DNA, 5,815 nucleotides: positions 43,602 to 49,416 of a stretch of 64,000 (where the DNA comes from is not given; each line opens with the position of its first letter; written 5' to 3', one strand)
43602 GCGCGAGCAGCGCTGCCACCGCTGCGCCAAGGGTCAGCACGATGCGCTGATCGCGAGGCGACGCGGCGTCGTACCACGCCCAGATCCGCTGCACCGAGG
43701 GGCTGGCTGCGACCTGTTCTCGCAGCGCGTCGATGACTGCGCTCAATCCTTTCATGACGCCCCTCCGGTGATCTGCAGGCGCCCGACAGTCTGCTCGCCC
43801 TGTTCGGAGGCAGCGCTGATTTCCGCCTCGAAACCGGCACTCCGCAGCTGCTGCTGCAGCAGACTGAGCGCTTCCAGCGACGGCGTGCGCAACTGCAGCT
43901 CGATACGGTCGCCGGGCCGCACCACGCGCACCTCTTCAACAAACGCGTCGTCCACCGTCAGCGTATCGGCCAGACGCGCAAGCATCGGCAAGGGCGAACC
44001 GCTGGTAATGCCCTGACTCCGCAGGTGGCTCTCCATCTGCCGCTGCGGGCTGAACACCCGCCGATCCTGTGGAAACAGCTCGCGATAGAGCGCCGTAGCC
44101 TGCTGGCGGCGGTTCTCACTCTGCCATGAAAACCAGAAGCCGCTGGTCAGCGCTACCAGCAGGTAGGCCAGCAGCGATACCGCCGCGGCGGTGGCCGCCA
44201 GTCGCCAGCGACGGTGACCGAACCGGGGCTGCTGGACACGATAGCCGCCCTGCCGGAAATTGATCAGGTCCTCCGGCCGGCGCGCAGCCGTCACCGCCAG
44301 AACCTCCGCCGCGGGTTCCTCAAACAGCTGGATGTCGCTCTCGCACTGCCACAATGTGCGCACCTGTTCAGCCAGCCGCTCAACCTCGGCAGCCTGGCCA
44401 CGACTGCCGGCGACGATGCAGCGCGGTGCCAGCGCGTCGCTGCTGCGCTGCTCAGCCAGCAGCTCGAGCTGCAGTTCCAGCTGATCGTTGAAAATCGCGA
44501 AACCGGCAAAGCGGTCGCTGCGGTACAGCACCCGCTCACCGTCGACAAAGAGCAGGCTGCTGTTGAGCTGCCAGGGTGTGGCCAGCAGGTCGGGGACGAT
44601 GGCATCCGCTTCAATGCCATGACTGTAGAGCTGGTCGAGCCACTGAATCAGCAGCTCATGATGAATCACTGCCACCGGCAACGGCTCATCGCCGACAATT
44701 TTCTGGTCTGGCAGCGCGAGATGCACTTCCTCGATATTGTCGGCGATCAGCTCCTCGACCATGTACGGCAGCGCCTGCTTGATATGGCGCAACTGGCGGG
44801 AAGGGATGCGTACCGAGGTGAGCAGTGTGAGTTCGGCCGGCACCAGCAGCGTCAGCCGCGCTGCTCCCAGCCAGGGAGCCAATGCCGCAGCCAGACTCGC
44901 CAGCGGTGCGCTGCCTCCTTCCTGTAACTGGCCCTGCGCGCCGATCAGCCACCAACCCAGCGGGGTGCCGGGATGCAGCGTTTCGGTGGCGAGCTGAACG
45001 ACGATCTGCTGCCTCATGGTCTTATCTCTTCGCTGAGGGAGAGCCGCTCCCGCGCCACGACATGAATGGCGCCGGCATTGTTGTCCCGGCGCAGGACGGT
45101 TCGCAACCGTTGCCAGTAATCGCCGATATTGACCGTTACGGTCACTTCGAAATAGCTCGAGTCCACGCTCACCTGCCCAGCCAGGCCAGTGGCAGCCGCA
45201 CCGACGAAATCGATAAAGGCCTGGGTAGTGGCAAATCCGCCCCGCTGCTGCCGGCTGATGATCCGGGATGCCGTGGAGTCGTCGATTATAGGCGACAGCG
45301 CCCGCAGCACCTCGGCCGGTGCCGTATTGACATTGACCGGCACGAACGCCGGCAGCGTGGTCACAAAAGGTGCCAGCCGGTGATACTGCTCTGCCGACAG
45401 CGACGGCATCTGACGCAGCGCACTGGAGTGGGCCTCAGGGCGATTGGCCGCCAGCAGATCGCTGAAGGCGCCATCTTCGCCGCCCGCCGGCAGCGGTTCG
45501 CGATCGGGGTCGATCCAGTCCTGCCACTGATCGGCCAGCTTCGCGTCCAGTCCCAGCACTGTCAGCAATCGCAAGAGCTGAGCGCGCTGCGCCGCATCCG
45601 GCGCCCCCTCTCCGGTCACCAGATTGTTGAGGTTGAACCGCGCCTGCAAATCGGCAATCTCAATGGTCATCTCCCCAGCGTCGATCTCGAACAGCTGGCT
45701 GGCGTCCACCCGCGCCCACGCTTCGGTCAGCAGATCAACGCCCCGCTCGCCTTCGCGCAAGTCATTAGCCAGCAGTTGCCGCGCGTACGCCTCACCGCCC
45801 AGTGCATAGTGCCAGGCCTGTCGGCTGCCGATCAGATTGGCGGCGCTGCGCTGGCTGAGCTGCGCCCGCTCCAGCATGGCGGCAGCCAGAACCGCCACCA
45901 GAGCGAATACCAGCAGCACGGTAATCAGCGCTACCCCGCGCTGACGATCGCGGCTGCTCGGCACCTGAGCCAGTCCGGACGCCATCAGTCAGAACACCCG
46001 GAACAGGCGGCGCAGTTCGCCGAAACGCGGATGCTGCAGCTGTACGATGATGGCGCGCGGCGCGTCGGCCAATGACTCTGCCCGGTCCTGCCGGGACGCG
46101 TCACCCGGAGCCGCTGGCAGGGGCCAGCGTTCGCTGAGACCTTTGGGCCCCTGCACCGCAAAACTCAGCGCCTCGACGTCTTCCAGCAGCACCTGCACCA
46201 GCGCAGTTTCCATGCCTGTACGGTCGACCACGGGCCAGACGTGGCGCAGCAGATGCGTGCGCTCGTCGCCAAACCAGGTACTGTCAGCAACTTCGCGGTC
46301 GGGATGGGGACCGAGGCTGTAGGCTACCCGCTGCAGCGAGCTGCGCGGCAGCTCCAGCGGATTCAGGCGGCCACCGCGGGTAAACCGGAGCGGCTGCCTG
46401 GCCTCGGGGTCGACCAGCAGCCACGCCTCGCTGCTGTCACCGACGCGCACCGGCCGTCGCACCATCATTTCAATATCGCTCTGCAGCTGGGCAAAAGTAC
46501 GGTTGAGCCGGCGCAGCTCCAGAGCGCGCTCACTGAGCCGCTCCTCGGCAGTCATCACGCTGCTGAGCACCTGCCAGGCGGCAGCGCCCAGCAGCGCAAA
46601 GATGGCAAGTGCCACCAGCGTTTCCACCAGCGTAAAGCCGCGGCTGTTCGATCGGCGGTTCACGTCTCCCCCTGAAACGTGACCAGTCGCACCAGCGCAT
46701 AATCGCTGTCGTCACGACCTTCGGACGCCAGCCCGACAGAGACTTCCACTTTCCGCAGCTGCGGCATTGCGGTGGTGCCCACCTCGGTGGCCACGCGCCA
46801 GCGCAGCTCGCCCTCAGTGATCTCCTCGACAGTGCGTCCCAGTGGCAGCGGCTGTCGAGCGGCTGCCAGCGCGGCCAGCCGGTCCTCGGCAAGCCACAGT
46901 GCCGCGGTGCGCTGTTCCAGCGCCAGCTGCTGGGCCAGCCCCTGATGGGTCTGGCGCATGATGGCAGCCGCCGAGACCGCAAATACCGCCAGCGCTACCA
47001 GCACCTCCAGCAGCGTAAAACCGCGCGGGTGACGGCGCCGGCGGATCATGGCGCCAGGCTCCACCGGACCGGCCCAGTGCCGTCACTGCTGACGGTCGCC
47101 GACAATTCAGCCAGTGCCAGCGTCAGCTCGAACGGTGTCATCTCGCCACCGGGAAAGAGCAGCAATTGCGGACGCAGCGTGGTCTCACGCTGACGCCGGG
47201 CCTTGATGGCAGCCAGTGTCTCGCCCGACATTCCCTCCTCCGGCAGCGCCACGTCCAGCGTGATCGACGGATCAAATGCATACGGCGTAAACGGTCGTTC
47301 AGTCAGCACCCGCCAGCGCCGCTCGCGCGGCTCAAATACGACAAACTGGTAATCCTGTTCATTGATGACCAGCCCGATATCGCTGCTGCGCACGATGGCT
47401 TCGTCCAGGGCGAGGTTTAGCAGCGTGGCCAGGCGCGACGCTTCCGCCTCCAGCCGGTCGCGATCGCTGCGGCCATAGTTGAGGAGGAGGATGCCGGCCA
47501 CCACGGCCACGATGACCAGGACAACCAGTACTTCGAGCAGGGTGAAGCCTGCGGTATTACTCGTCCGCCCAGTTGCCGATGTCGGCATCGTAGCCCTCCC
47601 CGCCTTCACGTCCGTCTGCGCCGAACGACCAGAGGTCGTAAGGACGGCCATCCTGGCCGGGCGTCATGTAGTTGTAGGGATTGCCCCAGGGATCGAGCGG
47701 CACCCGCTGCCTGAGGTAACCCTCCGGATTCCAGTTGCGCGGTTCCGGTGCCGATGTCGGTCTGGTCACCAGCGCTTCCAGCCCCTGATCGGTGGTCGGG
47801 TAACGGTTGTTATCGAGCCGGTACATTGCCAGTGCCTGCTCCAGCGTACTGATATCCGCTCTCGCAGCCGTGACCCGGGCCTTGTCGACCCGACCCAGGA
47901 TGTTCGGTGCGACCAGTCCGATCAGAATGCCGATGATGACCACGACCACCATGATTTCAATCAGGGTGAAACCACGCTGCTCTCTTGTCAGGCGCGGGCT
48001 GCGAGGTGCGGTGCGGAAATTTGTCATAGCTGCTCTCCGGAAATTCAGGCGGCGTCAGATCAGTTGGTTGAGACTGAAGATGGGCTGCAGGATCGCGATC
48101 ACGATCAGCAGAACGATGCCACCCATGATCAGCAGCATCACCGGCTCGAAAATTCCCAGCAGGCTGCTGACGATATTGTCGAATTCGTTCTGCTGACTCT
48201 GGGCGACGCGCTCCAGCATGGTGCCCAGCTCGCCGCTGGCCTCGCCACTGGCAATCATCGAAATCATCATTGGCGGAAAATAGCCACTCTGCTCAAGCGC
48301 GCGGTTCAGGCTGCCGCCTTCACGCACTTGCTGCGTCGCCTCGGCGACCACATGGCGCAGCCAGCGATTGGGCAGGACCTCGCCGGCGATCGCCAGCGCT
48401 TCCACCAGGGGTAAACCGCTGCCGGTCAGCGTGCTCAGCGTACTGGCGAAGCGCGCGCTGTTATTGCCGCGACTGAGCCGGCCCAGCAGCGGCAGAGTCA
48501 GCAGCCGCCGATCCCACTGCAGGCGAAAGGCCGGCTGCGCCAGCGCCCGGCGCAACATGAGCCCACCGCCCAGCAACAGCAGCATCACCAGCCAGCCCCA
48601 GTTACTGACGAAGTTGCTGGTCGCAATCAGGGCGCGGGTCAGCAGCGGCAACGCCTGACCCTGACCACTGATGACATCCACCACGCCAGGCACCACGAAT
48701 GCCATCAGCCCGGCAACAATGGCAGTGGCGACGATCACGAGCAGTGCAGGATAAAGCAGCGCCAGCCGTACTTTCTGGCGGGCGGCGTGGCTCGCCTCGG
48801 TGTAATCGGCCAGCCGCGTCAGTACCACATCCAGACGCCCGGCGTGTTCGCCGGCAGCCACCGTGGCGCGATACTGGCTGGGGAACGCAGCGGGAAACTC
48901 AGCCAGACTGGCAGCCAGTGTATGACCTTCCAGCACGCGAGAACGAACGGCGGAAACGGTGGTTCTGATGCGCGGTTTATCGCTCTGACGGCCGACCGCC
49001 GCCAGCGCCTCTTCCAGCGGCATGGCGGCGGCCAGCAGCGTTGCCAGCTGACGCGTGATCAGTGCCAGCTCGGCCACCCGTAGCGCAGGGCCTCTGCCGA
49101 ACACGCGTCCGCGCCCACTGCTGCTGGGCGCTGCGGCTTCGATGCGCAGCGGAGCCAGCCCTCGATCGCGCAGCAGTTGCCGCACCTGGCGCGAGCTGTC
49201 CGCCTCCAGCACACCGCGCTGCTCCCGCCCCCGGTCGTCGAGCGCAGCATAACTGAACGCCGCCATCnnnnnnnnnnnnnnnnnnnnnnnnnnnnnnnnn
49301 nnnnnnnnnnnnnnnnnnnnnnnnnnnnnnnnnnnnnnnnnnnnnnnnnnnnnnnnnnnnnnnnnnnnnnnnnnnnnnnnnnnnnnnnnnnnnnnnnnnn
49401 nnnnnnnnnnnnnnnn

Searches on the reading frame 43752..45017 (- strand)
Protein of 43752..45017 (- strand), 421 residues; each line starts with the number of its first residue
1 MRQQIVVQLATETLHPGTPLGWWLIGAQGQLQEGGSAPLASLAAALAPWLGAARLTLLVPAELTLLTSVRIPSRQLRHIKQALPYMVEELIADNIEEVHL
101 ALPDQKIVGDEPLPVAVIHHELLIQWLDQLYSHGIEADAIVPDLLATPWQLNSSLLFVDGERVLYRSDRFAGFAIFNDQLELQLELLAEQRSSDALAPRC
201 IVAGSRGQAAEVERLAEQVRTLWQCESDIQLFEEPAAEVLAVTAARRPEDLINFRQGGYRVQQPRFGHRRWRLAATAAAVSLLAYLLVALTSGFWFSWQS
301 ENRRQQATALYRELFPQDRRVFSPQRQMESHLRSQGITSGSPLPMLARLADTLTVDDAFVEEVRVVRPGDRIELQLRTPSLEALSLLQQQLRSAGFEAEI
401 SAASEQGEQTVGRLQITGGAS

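Call 82: search_protein_families(library=pfam, proteins=[window:43752-45017:-], max_evalue=0.00001)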
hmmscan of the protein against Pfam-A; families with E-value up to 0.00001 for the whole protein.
window:43752-45017:- (421 aa): 2 families
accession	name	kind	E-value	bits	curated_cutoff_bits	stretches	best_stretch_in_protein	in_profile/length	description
PF05134.19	T2SSL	-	2.8e-29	102.6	25.5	1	28-260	22-229/231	Type II secretion system (T2SS), protein L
PF12693.12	GspL_C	-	1.3e-15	58.1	29.6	1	269-416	5-154/158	GspL periplasmic domain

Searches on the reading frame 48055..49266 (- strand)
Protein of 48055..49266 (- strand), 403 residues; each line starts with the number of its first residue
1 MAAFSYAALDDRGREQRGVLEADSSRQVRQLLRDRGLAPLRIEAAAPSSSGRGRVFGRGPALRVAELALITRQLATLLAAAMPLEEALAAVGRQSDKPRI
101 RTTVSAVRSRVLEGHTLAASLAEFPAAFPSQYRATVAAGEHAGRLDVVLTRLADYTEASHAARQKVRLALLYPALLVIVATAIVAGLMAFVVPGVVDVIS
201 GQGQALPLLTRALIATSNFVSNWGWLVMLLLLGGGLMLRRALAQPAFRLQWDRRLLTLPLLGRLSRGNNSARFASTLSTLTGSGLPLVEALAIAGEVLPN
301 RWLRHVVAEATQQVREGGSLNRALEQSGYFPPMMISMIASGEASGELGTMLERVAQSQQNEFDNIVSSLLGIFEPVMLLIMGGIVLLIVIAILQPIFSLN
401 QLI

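Call 82: search_protein_families(library=pfam, proteins=[window:48055-49266:-], max_evalue=0.00001)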
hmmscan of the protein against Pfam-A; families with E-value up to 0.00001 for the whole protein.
window:48055-49266:- (403 aa): 1 family
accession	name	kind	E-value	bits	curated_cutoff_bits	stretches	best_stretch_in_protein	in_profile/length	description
PF00482.28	T2SSF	-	3.7e-60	201.8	25.2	2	273-395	1-125/125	Type II secretion system (T2SS), protein F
